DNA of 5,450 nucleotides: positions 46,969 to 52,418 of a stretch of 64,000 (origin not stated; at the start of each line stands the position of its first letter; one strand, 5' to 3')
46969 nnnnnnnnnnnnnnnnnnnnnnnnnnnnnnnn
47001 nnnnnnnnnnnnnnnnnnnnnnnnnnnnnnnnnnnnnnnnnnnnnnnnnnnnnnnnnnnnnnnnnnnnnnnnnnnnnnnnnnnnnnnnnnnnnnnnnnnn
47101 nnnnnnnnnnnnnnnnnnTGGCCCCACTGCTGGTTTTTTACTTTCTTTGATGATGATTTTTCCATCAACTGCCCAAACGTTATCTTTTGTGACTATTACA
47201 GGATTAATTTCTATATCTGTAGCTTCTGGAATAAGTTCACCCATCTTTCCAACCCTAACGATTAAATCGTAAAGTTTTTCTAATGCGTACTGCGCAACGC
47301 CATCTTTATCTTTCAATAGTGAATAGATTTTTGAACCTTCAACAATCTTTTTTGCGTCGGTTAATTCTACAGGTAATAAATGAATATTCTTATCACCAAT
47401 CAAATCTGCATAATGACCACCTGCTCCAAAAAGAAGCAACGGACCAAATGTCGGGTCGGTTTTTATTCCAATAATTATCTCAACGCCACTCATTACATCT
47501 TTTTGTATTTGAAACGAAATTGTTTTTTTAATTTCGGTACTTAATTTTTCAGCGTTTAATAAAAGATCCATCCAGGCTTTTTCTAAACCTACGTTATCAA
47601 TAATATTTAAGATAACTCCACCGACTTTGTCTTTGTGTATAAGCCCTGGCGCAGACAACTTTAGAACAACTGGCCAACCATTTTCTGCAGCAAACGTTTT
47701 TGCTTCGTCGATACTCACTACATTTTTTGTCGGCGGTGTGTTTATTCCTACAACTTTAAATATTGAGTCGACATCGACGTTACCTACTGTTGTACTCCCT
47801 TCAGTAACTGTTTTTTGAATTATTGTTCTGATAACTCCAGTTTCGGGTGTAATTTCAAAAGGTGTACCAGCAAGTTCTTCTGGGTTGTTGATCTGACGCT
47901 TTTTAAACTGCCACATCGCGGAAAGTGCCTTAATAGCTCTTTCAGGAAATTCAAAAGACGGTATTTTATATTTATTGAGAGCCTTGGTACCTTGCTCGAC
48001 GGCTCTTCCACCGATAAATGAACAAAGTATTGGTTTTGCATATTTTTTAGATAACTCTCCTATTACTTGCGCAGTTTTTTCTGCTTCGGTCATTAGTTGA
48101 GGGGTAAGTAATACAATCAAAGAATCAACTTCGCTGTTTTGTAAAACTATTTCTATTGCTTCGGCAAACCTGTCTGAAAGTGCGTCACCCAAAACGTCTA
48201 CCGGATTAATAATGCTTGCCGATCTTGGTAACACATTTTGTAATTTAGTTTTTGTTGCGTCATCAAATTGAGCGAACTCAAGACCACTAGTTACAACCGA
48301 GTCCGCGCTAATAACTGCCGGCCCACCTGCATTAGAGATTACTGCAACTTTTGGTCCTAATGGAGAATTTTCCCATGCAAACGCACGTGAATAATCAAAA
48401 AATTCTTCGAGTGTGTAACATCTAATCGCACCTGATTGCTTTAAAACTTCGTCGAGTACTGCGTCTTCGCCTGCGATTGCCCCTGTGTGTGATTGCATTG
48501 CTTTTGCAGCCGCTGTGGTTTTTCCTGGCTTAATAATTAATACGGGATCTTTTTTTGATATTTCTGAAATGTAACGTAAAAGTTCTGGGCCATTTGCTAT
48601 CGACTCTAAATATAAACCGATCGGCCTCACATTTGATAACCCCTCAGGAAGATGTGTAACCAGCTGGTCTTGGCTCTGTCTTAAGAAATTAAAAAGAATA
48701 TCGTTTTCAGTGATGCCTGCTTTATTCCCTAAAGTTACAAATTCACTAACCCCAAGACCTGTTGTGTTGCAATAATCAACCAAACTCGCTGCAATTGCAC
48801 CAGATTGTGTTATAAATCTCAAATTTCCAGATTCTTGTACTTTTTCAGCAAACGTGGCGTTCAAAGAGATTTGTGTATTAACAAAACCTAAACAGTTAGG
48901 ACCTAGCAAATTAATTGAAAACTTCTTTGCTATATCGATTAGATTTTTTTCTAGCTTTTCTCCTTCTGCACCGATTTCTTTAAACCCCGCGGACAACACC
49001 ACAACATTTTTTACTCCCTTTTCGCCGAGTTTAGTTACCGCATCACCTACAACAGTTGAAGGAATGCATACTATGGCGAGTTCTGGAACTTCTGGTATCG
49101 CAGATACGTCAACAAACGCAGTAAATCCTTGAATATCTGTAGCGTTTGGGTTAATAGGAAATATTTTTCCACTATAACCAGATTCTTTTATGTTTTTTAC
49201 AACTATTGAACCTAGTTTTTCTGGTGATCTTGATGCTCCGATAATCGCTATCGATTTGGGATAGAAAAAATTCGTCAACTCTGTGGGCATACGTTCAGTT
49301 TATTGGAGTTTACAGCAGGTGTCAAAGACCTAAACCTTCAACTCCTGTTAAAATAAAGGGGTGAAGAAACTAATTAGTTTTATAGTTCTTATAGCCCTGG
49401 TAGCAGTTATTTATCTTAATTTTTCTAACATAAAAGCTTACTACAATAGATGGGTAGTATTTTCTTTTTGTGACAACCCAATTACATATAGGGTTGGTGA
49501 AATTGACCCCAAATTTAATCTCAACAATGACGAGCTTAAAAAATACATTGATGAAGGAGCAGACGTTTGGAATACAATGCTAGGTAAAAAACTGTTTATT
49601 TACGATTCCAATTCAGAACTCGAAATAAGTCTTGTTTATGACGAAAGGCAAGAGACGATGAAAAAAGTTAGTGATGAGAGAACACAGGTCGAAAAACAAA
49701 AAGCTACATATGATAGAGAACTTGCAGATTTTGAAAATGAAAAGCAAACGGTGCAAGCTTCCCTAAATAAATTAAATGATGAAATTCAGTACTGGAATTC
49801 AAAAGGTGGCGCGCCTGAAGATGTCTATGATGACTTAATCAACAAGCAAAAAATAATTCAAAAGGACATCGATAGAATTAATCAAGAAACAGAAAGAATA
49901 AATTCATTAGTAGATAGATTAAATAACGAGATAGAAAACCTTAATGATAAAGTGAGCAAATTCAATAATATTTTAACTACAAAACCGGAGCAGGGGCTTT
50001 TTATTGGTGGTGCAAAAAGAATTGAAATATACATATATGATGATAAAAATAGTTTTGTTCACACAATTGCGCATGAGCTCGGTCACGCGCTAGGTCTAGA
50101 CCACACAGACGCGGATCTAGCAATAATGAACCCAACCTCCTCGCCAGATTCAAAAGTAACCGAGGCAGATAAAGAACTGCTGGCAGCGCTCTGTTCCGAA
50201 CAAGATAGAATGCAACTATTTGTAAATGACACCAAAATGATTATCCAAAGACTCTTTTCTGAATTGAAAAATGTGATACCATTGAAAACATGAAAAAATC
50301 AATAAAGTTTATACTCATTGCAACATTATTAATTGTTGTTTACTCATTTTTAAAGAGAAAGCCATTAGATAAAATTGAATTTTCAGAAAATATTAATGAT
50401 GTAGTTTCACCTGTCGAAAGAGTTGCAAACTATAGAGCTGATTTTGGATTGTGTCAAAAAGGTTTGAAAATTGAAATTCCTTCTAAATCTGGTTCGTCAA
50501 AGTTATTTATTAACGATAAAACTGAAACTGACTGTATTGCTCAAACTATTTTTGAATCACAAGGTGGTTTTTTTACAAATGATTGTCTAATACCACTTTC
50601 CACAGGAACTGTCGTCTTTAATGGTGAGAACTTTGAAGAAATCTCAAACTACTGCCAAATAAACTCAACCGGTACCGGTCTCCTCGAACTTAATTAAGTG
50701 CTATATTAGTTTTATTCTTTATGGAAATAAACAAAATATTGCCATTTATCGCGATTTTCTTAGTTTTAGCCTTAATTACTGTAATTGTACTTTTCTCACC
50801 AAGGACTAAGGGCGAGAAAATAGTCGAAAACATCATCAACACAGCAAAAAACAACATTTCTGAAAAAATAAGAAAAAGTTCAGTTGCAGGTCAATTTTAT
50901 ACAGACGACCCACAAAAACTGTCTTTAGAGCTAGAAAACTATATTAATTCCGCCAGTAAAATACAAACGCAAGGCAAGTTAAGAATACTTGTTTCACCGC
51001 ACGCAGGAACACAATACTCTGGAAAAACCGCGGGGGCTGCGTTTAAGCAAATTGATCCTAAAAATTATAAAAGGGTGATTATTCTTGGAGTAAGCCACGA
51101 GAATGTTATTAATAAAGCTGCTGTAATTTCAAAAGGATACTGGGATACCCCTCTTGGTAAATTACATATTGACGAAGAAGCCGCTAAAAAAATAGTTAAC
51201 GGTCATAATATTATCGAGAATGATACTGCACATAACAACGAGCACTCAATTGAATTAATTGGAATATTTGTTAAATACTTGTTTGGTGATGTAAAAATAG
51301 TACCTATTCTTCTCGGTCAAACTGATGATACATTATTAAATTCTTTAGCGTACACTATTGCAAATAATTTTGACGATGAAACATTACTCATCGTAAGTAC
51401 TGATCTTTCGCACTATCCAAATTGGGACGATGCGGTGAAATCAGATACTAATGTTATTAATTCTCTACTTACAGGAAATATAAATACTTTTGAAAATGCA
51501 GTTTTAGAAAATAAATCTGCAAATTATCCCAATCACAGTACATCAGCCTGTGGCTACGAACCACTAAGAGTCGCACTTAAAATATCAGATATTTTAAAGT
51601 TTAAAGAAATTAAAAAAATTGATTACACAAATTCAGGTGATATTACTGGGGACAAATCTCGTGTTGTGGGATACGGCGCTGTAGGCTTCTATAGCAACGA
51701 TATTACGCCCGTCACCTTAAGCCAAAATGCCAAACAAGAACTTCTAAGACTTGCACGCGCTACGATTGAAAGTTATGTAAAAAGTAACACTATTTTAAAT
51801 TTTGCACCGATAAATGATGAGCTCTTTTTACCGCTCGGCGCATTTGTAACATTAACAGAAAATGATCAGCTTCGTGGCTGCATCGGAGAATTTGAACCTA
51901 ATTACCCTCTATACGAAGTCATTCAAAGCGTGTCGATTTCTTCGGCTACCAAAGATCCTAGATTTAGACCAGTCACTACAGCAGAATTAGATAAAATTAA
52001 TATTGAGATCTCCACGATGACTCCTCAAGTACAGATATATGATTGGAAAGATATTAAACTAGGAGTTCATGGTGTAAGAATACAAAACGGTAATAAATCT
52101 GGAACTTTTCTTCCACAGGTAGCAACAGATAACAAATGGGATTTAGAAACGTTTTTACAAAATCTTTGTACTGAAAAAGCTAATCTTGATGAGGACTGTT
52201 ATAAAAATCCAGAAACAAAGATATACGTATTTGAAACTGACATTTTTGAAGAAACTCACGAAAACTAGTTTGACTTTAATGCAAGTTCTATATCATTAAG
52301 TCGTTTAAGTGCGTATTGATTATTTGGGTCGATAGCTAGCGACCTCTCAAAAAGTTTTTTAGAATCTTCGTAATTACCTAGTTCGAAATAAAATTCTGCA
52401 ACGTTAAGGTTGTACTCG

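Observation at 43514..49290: Fermentative energy module in which the ADP-forming acetyl-CoA synthetase carries a C-terminal FNR-like flavin reductase domain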

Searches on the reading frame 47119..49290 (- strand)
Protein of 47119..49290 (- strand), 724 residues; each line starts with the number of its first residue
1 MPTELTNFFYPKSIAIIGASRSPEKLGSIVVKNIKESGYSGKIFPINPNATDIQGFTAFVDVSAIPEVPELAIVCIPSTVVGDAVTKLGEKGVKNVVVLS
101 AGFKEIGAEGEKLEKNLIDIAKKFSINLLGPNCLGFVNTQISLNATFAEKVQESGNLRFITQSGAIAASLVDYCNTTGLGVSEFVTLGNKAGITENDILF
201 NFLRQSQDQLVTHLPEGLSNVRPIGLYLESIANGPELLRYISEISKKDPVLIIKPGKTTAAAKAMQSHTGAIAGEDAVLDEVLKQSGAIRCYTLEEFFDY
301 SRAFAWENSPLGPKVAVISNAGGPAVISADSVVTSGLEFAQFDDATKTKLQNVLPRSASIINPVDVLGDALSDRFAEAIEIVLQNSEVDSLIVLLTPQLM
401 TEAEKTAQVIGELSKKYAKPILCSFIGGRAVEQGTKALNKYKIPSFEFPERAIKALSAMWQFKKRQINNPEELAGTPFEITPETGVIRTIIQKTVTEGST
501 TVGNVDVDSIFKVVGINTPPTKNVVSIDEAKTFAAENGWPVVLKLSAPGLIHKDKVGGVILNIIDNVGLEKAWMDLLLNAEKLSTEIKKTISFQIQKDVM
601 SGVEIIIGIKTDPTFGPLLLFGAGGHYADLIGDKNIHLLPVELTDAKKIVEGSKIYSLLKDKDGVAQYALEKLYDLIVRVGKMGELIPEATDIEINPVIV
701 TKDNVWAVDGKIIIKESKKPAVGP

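Call 20: search_solved_structures(query=window:47119-49290:-, max_evalue=1e-10, show_alignments=2)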
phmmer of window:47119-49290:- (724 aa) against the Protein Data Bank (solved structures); distinct sequences matched with E-value up to 1e-10: 10.
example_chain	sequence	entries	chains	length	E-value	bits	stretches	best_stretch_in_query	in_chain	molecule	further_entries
8wzu_A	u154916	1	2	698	6.6e-117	395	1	9-702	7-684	4-hydroxybutyrate--CoA ligase [ADP-forming]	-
2csu_A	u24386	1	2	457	1.6e-91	311.1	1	6-460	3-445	457aa long hypothetical protein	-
9y43_A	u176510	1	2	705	3e-90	306.9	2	3-464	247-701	3-hydroxypropionate--CoA ligase [ADP-forming]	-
4xyl_A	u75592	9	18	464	2.1e-84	287.6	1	4-464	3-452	alpha subunit of Acyl-CoA synthetase (NDP forming) | Acyl-CoA synthetase (NDP forming) | alpha subunit of acetyl-CoA synthetase (NDP forming)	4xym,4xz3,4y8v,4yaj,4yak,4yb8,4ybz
9isq_A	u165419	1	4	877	2.6e-80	274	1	9-711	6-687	Protein acetyltransferase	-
9it0_A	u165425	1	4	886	1.2e-79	271.9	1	8-711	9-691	Protein acetyltransferase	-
7cm9_A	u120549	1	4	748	2.9e-47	164.8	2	12-396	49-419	DMSP lyase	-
1wr2_A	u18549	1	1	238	3.5e-31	111.7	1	490-716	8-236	hypothetical protein PH1789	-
4xyl_B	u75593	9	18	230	1.7e-30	109.5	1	515-714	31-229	beta subunit of Acyl-CoA synthetase (NDP forming) | Uncharacterized protein | beta subunit of acetyl-CoA synthetase (NDP forming)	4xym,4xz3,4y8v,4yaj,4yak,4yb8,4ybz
9isb_A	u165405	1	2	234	3.8e-15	58.7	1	488-710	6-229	Protein acetyltransferase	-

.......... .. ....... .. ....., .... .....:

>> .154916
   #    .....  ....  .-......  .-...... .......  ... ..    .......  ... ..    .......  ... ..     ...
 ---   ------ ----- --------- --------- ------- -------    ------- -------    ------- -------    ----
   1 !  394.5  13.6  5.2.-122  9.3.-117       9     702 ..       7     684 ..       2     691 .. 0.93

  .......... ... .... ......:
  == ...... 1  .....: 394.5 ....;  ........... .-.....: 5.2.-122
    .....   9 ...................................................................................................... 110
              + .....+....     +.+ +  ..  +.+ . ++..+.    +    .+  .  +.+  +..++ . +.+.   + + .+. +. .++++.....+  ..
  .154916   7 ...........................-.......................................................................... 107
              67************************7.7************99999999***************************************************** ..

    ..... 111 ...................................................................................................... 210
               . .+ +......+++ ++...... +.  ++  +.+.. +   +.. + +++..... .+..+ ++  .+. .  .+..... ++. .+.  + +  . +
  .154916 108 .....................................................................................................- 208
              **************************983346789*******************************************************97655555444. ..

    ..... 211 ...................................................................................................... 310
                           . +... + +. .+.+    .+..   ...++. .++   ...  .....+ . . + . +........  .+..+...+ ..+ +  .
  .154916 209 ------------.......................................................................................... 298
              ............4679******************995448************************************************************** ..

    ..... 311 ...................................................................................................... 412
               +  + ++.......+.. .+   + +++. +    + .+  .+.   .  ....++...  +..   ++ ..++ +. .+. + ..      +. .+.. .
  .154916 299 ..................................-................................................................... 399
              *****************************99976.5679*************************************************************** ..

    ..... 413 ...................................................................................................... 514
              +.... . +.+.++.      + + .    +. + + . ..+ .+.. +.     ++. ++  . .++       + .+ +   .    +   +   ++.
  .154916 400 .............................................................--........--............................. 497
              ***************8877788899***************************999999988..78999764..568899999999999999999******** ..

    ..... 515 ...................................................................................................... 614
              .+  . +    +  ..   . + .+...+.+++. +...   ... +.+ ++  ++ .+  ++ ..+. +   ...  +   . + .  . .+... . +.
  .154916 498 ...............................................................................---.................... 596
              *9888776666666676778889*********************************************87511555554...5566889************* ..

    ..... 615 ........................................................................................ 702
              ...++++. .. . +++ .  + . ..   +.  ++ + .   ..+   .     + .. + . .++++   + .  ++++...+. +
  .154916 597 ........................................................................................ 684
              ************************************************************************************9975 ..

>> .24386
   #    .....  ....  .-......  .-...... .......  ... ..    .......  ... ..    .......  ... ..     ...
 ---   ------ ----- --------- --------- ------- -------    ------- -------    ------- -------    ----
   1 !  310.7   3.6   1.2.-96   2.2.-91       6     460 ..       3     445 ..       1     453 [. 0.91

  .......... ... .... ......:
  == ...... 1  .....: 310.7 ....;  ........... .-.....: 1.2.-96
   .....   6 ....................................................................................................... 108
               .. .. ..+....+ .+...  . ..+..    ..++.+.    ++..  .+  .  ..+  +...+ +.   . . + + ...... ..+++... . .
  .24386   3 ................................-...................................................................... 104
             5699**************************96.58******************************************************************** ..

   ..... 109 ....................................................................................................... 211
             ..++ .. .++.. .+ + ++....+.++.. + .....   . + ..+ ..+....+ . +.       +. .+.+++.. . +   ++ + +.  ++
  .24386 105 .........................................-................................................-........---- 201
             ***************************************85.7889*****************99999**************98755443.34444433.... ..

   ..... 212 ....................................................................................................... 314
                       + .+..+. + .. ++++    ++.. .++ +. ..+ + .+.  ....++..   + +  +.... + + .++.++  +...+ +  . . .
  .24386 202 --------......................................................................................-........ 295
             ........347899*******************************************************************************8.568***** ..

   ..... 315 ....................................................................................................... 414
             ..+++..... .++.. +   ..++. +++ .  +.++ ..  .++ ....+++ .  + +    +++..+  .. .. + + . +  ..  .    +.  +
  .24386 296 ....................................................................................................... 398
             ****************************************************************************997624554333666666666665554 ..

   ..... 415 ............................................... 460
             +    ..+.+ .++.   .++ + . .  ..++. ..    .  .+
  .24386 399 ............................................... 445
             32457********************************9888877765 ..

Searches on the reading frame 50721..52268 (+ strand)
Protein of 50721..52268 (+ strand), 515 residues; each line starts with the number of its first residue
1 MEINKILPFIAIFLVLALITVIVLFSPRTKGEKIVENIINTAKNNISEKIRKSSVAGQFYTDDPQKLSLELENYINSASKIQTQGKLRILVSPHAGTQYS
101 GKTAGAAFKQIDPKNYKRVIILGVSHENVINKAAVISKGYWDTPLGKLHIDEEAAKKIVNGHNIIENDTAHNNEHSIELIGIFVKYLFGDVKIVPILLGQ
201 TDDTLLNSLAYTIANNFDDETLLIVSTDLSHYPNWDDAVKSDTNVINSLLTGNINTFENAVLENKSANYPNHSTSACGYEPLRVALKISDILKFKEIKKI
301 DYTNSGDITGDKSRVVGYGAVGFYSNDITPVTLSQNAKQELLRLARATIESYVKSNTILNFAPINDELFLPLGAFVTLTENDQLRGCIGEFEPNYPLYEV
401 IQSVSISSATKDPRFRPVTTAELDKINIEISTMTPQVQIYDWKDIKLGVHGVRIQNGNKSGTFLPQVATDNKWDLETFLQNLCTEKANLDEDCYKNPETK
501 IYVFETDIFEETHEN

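Call 53: search_protein_families(library=pfam, proteins=[window:50721-52268:+], max_evalue=0.0001)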
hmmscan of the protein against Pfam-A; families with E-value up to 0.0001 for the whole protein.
window:50721-52268:+ (515 aa): 2 families
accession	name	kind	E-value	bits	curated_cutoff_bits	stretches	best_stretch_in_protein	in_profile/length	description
PF01875.22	Memo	-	3.3e-62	210.6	27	1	53-320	2-267/269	Memo-like protein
PF01871.22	AMMECR1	-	5.8e-50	169.5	25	1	342-509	1-168/168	AMMECR1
